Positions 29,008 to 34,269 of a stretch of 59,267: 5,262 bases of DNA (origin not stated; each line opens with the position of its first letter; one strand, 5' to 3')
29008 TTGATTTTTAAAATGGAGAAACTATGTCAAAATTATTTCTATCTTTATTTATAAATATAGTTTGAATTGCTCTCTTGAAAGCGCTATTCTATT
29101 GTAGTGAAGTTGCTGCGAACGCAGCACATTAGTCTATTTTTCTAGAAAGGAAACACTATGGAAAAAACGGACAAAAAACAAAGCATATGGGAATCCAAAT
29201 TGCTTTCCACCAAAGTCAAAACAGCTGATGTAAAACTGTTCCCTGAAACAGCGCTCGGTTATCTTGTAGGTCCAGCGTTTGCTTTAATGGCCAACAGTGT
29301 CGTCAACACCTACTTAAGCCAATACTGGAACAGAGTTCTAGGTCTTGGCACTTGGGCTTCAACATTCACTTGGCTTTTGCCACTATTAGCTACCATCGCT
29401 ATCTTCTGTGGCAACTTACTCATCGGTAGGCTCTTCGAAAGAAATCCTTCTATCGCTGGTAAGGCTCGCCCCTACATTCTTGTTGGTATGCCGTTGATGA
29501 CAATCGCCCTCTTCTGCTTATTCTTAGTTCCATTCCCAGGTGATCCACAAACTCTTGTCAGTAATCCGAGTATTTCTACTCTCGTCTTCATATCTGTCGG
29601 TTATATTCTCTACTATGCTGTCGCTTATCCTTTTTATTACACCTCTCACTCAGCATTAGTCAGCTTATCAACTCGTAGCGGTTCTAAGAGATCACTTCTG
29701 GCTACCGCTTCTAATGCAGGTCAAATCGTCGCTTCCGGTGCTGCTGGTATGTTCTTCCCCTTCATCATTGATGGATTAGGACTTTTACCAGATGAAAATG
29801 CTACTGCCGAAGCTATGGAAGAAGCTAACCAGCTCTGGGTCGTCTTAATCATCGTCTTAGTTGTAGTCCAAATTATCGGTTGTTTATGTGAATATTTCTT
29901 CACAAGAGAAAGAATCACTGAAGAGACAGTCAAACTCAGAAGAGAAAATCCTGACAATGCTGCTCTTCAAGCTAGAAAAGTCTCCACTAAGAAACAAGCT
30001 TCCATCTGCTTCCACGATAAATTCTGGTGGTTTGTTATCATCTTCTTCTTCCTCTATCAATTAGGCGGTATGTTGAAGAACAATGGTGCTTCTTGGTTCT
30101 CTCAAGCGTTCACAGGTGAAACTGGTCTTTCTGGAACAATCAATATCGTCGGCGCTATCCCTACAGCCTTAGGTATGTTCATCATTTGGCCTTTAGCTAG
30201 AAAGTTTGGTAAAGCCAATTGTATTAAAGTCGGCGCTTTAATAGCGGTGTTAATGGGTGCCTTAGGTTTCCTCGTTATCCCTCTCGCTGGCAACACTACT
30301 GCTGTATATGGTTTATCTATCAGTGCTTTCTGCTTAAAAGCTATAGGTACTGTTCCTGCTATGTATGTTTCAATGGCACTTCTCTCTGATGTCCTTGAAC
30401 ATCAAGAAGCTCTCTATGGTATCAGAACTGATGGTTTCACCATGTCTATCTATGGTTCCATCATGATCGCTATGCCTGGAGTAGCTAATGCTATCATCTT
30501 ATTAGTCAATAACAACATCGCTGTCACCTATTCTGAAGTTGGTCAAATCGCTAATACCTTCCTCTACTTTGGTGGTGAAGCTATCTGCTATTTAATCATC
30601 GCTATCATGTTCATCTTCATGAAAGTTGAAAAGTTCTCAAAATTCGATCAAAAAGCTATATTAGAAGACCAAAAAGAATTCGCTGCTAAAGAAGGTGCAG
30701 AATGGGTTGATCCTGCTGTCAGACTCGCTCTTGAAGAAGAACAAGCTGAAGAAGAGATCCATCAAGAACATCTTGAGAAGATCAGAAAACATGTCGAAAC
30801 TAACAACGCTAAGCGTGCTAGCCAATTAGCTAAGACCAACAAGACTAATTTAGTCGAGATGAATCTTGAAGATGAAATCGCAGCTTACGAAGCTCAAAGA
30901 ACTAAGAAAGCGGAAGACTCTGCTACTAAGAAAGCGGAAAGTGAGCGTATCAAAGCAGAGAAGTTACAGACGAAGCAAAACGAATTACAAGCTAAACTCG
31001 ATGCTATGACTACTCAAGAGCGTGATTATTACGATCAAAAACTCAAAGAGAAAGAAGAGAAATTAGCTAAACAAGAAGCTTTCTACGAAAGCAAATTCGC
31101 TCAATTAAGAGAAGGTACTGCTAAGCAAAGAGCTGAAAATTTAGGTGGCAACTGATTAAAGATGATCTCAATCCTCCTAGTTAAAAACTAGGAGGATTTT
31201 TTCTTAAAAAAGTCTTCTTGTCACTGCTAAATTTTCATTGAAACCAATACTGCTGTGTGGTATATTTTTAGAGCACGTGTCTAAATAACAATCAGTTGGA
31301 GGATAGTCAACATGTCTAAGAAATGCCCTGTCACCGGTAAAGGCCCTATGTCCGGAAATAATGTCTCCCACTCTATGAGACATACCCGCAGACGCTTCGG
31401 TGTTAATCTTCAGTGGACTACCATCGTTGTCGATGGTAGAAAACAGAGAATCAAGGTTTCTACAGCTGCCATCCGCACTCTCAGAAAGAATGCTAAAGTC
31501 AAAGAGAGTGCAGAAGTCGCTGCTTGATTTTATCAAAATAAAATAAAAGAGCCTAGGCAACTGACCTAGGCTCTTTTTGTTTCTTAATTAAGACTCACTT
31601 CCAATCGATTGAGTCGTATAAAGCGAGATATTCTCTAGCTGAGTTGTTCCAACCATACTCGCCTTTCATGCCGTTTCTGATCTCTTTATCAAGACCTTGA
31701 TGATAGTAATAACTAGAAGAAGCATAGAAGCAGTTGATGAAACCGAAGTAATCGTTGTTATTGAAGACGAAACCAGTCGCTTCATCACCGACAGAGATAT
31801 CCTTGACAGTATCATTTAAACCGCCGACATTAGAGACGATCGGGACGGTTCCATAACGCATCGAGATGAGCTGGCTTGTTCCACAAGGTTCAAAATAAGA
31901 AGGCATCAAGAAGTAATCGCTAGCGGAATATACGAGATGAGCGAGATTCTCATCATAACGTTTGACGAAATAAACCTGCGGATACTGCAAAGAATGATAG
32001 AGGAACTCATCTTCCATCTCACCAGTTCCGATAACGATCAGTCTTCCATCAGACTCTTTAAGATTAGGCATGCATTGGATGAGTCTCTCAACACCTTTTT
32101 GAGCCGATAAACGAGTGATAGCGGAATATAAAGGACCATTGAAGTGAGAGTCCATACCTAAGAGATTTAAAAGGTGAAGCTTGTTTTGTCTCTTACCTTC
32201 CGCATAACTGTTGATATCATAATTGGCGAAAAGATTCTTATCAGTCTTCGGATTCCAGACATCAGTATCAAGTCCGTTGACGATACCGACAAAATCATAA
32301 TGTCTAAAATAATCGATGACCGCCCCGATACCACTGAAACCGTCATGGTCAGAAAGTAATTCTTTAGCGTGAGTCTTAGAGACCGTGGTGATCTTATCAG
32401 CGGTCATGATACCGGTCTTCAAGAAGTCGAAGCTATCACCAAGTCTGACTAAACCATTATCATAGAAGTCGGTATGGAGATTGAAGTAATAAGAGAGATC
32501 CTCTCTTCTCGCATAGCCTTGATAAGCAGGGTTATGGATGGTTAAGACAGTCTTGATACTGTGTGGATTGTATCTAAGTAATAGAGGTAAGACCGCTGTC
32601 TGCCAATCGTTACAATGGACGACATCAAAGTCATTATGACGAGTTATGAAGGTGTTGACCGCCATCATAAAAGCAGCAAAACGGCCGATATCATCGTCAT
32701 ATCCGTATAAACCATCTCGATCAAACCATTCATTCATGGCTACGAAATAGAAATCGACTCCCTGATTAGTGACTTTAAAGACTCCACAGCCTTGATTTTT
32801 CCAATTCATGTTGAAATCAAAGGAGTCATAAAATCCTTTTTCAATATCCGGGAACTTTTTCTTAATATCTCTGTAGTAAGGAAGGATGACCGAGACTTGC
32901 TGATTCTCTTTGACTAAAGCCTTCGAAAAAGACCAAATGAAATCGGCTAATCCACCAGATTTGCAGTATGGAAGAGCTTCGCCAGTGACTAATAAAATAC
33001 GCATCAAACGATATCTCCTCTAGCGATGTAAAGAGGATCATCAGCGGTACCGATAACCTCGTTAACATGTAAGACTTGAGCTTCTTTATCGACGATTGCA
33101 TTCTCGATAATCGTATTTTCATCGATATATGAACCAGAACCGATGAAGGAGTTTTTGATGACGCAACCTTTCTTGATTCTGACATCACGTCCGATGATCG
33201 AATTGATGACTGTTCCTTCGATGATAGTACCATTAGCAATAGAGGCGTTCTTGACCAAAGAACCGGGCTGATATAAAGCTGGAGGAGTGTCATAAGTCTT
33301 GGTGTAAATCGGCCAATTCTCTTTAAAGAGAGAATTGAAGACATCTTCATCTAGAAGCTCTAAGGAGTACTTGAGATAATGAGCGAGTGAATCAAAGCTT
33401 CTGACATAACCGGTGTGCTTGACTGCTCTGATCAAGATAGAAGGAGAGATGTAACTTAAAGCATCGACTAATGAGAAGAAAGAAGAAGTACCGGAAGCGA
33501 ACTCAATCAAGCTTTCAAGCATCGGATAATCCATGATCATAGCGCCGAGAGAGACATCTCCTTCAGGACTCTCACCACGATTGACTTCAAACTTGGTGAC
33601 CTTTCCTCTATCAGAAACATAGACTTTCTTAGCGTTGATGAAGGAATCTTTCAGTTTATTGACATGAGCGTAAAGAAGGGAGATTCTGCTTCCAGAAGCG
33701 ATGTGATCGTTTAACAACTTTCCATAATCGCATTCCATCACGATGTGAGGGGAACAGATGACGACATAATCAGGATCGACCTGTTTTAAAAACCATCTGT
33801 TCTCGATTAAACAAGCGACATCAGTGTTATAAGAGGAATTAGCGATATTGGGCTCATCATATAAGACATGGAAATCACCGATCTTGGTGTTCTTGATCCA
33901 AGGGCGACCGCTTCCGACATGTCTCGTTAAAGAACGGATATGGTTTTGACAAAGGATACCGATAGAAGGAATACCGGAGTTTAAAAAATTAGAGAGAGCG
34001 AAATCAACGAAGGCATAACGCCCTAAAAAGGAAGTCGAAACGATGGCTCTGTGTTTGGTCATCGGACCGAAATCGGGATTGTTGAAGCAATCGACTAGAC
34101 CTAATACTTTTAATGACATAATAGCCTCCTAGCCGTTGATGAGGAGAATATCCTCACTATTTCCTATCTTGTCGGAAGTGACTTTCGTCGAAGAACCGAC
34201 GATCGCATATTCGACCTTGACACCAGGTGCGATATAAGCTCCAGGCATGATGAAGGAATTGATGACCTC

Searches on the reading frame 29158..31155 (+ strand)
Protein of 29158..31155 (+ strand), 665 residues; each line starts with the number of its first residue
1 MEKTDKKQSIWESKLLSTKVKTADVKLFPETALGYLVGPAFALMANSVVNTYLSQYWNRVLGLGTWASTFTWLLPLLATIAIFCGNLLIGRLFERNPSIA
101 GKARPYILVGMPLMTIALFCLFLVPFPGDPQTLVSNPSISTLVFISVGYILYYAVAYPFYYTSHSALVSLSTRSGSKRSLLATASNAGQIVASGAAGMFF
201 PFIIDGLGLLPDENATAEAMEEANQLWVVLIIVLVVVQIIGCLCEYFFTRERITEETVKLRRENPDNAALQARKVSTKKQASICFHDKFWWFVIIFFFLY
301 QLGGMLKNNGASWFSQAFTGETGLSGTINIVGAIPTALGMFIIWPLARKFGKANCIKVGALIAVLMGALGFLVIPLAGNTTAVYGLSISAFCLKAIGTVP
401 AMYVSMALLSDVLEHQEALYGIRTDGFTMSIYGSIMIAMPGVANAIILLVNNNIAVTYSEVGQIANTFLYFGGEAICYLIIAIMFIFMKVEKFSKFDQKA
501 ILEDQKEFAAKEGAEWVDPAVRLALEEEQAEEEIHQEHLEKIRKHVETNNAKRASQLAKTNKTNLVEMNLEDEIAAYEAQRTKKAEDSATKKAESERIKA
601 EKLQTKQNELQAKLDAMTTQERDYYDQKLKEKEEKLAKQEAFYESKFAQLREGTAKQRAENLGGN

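Call 27: search_protein_families(library=pfam, proteins=[window:29158-31155:+], max_evalue=0.00001)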
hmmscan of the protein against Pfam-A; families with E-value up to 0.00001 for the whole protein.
window:29158-31155:+ (665 aa): 2 families
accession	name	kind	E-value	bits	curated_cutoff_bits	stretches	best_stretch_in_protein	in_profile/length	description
PF13347.12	MFS_2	-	6.8e-40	137.3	27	1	34-491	1-426/427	MFS/sugar transport protein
PF07690.21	MFS_1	-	2.4e-12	46.9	33.4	1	157-423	99-335/347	Major Facilitator Superfamily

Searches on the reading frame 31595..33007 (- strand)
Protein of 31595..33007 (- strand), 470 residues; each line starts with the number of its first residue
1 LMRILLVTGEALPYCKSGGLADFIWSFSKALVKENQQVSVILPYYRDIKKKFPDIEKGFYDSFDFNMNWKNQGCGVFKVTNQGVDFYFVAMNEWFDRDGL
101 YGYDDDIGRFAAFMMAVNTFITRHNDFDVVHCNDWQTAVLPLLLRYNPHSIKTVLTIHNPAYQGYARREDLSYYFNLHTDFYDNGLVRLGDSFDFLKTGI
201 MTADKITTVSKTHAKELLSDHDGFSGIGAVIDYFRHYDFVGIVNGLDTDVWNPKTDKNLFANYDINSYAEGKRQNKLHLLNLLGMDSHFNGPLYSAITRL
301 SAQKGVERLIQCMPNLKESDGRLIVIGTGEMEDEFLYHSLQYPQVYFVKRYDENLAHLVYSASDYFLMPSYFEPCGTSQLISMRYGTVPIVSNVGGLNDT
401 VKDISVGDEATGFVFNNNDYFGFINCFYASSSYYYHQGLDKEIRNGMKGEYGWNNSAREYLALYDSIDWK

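Call 82: search_protein_families(library=pfam, proteins=[window:31595-33007:-], max_evalue=0.00001)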
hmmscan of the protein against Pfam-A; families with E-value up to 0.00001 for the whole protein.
window:31595-33007:- (470 aa): 4 families
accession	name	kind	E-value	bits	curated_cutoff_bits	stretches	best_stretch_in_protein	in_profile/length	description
PF08323.17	Glyco_transf_5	-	1.8e-59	201.8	22.7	1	3-230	1-236/239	Starch synthase catalytic domain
PF00534.26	Glycos_transf_1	-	4.4e-17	62.6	26.4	1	297-419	21-144/172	Glycosyl transferases group 1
PF13692.12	Glyco_trans_1_4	-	2.4e-14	54.2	27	1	296-419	6-128/142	Glycosyl transferases group 1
PF13439.12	Glyco_transf_4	-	5.7e-09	36.7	28.5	1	105-219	52-150/170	Glycosyltransferase Family 4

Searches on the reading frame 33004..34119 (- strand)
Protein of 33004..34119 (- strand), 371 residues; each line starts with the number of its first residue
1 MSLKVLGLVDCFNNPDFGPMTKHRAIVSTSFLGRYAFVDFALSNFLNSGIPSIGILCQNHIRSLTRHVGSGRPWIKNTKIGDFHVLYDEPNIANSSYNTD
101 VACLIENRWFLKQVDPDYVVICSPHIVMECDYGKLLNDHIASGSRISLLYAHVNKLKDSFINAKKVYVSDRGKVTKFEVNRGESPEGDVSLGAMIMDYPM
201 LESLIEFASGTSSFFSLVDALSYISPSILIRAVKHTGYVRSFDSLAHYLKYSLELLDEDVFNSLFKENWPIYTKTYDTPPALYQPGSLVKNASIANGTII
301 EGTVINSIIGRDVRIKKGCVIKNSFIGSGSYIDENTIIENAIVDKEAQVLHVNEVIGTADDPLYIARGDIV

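Call 82: search_protein_families(library=pfam, proteins=[window:33004-34119:-], max_evalue=0.00001)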
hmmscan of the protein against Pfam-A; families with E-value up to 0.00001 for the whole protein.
window:33004-34119:- (371 aa): 3 families
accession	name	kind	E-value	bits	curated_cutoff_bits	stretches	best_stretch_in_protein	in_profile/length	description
PF25084.1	LbH_EIF2B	-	1.4e-09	38.3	54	1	287-351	17-83/105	EIF2B subunit epsilon LbH domain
PF24894.1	Hexapep_GlmU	-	2.5e-09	37.6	23.3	1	289-357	16-84/104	GlmU-like, C-terminal hexapeptide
PF25247.1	LbH_GLGC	-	6.2e-06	26.6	27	0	286-340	10-66/135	GLGC left-handed parallel beta-helix domain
